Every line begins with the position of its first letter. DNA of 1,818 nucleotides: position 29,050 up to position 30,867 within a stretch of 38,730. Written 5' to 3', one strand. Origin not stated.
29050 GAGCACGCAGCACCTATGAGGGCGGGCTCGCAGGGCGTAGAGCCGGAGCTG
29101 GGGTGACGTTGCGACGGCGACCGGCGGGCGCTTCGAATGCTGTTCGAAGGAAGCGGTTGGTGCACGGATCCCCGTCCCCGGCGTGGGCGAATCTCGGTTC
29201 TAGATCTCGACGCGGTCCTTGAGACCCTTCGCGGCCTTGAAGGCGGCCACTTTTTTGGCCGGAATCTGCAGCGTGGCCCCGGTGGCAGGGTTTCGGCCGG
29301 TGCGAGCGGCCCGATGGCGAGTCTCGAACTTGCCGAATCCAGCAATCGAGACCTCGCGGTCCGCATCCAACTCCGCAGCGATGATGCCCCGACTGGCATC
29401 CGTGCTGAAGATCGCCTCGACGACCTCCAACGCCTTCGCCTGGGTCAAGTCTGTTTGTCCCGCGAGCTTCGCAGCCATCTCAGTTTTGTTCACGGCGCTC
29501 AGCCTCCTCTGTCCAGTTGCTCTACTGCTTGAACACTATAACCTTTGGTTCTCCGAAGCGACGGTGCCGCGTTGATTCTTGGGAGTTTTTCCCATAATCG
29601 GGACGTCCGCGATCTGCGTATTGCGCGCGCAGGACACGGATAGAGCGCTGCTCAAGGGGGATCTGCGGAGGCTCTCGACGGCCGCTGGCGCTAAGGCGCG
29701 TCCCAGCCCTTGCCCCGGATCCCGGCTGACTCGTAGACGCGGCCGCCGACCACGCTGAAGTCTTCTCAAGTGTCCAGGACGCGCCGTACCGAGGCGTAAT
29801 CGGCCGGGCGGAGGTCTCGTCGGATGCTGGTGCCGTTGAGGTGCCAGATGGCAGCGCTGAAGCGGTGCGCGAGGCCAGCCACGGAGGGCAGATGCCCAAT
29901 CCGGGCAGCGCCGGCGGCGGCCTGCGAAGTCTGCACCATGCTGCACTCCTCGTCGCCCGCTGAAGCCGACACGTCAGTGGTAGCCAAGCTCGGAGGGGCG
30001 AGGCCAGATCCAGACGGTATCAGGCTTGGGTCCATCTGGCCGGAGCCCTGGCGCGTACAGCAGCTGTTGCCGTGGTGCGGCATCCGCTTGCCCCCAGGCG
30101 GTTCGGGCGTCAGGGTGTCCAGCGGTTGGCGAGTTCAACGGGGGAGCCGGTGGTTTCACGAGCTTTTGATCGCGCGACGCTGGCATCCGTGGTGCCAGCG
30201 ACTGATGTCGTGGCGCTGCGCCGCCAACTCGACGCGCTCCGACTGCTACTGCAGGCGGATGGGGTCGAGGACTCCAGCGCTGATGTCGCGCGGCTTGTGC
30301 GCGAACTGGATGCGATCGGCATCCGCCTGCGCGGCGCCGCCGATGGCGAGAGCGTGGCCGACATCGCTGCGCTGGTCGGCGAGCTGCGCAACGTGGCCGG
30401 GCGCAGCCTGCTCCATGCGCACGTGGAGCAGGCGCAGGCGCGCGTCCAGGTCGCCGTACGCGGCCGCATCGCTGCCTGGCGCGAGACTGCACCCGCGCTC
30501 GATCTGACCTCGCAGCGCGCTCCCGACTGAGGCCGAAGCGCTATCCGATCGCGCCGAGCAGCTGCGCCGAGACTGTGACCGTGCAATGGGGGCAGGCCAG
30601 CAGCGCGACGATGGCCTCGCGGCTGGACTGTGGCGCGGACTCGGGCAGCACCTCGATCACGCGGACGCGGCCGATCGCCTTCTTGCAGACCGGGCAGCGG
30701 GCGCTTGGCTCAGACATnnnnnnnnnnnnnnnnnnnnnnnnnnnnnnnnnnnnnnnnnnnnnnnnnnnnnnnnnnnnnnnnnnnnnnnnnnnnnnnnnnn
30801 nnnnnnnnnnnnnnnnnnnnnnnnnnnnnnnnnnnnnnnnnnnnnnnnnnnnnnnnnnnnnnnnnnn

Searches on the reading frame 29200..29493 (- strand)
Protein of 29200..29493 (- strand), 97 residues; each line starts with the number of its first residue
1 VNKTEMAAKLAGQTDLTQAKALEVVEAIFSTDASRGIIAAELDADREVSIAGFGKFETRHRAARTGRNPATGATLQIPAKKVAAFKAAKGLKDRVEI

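Call 3: search_protein_families(library=pfam, proteins=[window:29200-29493:-], max_evalue=0.01)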
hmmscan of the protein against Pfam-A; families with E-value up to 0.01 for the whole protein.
window:29200-29493:- (97 aa): 1 family
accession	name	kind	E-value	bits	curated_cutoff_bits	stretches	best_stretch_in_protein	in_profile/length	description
PF00216.26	Bac_DNA_binding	-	1.8e-27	95.8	22.4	1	1-95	1-89/90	Bacterial DNA-binding protein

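Call 4: search_protein_families(library=ncbifam, proteins=[window:29200-29493:-], max_evalue=0.01)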
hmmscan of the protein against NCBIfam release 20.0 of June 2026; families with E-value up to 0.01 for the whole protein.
window:29200-29493:- (97 aa): 6 families
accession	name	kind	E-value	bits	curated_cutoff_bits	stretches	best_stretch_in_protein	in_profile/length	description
NF001401.0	PRK00285.1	equivalog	3.6e-19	68.8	111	1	1-96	6-95/103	integration host factor subunit alpha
NF007945.0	PRK10664.1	equivalog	9.9e-19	67.7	157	1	1-95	1-89/90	nucleoid-associated protein HU-beta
NF001222.0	PRK00199.1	equivalog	3e-17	62.6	115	1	1-96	1-91/95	integration host factor subunit beta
NF008023.0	PRK10753.1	equivalog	1.8e-15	57.1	162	1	1-95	1-89/90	nucleoid-associated protein HU-alpha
TIGR00988.1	hip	equivalog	2.2e-15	56.8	119.95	1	1-96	1-91/94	integration host factor subunit beta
TIGR00987.1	himA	equivalog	3.5e-15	56.2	120.25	1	2-96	3-91/96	integration host factor subunit alpha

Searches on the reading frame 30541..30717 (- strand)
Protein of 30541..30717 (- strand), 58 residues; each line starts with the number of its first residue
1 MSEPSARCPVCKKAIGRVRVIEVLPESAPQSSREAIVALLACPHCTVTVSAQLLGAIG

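Call 3: search_protein_families(library=pfam, proteins=[window:30541-30717:-], max_evalue=0.01)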
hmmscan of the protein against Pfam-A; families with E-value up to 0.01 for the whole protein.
window:30541-30717:- (58 aa): 3 families
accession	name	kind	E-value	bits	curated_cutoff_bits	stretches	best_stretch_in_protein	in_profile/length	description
PF10367.15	zf-Vps39_C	-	0.00087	19.2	24.7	1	5-27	9-30/41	Vacuolar sorting protein 39 C-terminal zinc finger domain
PF22747.2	Zn_ribbon_DUF2089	-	0.0019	18.7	27.6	0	36-51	9-24/32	DUF2089 zinc ribbon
PF05605.18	zf-Di19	-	0.0065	17.1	27.5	0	5-55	2-47/54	Drought induced 19 protein (Di19), zinc-binding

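Call 4: search_protein_families(library=ncbifam, proteins=[window:30541-30717:-], max_evalue=0.01)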
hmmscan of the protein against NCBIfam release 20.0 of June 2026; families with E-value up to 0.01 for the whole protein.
window:30541-30717:- (58 aa): 1 family
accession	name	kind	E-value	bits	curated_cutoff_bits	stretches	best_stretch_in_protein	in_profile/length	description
TIGR02605.1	CxxC_CxxC_SSSS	subfamily_domain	0.006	16.6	31.3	0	1-15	21-37/52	FmdB family zinc ribbon protein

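Call 15: find_homologous_proteins(query=window:30541-30717:-, max_evalue=1)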
Query window:30541-30717:- (58 aa): 4 proteins with E <= 1 among 4 candidates.
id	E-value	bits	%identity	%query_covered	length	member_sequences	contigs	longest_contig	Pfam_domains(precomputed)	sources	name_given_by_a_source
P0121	3.1e-26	107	91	100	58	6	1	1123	-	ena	-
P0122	3.4e-23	98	96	88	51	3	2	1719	-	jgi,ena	jgi:uncharacterized protein with PIN domain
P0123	3.0e-21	92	79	100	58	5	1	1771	-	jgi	jgi:hypothetical protein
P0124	2.5e-20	89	74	100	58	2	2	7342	-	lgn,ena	-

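Call 18: find_encoding_contigs(protein=P0124, flank=8000, max_places=4)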
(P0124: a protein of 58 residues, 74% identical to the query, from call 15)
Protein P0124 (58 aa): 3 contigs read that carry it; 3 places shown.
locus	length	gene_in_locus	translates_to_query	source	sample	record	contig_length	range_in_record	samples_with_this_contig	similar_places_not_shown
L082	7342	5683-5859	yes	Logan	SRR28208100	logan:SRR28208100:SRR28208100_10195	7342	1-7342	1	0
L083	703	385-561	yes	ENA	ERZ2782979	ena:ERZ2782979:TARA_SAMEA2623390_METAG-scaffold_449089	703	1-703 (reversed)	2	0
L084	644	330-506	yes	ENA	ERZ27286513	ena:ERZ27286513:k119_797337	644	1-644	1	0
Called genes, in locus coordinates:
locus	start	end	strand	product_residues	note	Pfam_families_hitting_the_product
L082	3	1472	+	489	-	?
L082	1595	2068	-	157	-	-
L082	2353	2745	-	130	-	PF00903:Glyoxalase, PF13669:Glyoxalase_4, PF18029:Glyoxalase_6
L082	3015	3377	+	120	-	-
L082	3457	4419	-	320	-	PF24684:Vgb_lyase (faint), PF25021:TEN_NHL (faint), PF01436:NHL (weak)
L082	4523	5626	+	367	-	PF00296:Bac_luciferase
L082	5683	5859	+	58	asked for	-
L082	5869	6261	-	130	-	-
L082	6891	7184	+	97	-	PF00216:Bac_DNA_binding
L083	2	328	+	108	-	?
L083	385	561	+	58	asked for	-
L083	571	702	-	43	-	?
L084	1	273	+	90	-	?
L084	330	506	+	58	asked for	-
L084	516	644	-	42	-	?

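Call 19: find_encoding_contigs(protein=P0123, flank=5000, max_places=4)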
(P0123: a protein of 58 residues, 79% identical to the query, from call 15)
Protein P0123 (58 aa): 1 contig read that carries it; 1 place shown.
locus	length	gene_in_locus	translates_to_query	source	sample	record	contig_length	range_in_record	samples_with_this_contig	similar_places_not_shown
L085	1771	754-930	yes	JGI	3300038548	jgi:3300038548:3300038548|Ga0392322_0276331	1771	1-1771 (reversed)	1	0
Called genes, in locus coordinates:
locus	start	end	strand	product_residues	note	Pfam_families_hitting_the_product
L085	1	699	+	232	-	?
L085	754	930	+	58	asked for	-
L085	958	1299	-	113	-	-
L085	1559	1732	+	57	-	-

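Call 20: find_encoding_contigs(protein=P0121, flank=5000, max_places=4)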
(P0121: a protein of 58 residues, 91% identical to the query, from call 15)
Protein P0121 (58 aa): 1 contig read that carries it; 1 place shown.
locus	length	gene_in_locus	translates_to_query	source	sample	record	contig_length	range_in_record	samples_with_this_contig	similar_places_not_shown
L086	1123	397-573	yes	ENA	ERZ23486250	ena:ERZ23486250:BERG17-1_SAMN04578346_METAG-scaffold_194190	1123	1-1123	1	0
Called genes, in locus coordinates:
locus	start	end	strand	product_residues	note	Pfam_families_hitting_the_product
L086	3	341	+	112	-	?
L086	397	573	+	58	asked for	-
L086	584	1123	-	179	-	?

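Call 21: find_encoding_contigs(protein=P0122, flank=5000, max_places=4)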
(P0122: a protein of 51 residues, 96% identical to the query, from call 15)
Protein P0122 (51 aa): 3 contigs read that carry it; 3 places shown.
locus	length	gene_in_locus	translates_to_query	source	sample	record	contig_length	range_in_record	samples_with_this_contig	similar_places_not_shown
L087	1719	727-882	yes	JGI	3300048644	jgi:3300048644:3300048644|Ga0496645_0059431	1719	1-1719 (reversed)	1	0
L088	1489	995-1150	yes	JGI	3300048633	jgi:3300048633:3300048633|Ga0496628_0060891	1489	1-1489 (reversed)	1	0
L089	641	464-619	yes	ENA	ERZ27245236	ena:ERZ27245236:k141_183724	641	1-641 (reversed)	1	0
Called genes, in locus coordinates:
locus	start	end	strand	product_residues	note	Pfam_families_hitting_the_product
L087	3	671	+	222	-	PF00296:Bac_luciferase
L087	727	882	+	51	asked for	-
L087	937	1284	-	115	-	-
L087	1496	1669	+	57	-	-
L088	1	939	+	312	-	?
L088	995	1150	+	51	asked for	-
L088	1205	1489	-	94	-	?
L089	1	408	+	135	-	?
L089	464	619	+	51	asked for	-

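Call 34: search_protein_representatives(protein=window:30541-30717:-)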
Query: 58 residues. Proteins with E-value up to 0.001 (for the whole library): 8; up to 1e-10: 3; up to 1e-30: 0. The best 8 are listed.
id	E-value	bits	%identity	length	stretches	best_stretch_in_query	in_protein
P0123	9.5e-22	91.5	79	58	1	1-58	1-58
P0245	9.8e-19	82.1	26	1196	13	10-55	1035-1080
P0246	2.6e-15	71.4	89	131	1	1-45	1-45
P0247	1.0e-06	44.6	40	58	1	6-58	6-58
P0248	3.6e-06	42.9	34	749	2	25-54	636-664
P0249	5.7e-05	39.2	36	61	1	5-57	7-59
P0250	7.1e-05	38.9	35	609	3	26-56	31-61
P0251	7.5e-04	35.7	28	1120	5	10-38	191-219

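Call 36: find_encoding_contigs(protein=P0247, flank=6000, max_places=4)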
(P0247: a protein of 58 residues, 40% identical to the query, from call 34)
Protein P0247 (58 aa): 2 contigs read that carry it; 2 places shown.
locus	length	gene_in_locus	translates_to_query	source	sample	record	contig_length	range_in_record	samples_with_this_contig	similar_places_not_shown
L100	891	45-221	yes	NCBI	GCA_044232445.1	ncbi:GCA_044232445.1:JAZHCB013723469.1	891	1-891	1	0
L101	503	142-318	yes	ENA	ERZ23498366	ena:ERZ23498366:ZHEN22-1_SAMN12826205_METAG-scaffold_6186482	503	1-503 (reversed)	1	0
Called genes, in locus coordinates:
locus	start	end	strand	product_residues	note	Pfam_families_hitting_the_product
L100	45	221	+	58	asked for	-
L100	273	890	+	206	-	?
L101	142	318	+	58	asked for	-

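Call 37: find_encoding_contigs(protein=P0249, flank=6000, max_places=4)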
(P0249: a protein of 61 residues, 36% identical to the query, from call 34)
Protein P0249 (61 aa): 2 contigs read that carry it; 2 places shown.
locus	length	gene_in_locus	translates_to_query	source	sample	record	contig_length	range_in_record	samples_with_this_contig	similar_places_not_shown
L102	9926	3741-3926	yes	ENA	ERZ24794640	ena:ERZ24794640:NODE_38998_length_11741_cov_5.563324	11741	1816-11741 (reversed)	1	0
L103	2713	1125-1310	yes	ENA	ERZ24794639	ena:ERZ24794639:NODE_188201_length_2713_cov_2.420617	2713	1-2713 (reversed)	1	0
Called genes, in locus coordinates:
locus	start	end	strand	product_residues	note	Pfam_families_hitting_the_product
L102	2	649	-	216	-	?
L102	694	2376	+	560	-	PF03023:MurJ, PF13440:Polysacc_synt_3, PF01554:MatE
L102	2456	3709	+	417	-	PF13482:RNase_H_2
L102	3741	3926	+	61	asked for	-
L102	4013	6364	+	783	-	PF03160:Calx-beta, PF20144:TIG_SUH (faint), PF01833:TIG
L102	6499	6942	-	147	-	PF13577:SnoaL_4, PF12680:SnoaL_2 (weak)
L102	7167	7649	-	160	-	PF00903:Glyoxalase, PF18029:Glyoxalase_6 (weak), PF22656:At5g48480-like_N (weak)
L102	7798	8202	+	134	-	PF07238:PilZ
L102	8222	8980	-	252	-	PF00188:CAP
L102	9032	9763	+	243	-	PF00486:Trans_reg_C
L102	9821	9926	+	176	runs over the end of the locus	PF12867:DinB_2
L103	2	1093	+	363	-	?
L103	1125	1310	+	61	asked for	-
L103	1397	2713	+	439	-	?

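Call 38: search_protein_families(library=pfam, proteins=[L100:273-890:+, L102:2456-3709:+, L103:2-1093:+], max_evalue=0.01)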
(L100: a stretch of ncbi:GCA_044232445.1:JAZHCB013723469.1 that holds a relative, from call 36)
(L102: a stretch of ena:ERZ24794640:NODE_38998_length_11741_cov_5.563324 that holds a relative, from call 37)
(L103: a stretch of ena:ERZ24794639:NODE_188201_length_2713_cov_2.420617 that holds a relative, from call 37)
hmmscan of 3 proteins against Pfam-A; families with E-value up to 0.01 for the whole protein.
L100:273-890:+ (206 aa): 2 families
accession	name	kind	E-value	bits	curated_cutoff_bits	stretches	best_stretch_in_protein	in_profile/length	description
PF02770.24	Acyl-CoA_dh_M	-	1.8e-06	28.5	33.3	1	123-202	21-97/97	Acyl-CoA dehydrogenase, middle domain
PF02771.21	Acyl-CoA_dh_N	-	0.0037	18.1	22.9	1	15-94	18-97/113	Acyl-CoA dehydrogenase, N-terminal domain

L102:2456-3709:+ (417 aa): 2 families
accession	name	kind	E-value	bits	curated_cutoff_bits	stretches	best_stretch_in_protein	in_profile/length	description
PF13482.12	RNase_H_2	-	9.2e-31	107.4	22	1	95-262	1-163/165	RNase_H superfamily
PF10108.15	DNA_pol_B_exo2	-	0.0075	16.4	24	0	153-175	54-76/213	Predicted 3'-5' exonuclease related to the exonuclease domain of PolB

L103:2-1093:+ (363 aa): 2 families
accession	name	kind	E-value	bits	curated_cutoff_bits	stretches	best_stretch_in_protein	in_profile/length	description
PF13482.12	RNase_H_2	-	6.4e-31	108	22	1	41-208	1-163/165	RNase_H superfamily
PF10108.15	DNA_pol_B_exo2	-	0.0061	16.7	24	0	99-121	54-76/213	Predicted 3'-5' exonuclease related to the exonuclease domain of PolB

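Call 66: predict_structure(alignment_id=A3)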
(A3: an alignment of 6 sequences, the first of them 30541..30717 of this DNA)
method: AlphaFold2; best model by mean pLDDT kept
length: 58 residues; sequences in the alignment: 6
mean_pLDDT: 65.2   pTM: 0.39
mean pLDDT of the five models: 65.2, 64.4, 60.6, 60.4, 59.3
residues with pLDDT >= 90: 0; 70-90: 18; 50-70: 36; < 50: 4
segments of 3 or more residues with pLDDT < 50: none
pLDDT, mean of each block of 10 residues (from residue 1): 65 74 61 62 72 56
secondary structure, 60 per line:
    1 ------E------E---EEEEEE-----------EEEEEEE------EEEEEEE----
elements in order: E18-23 E35-41 E48-54
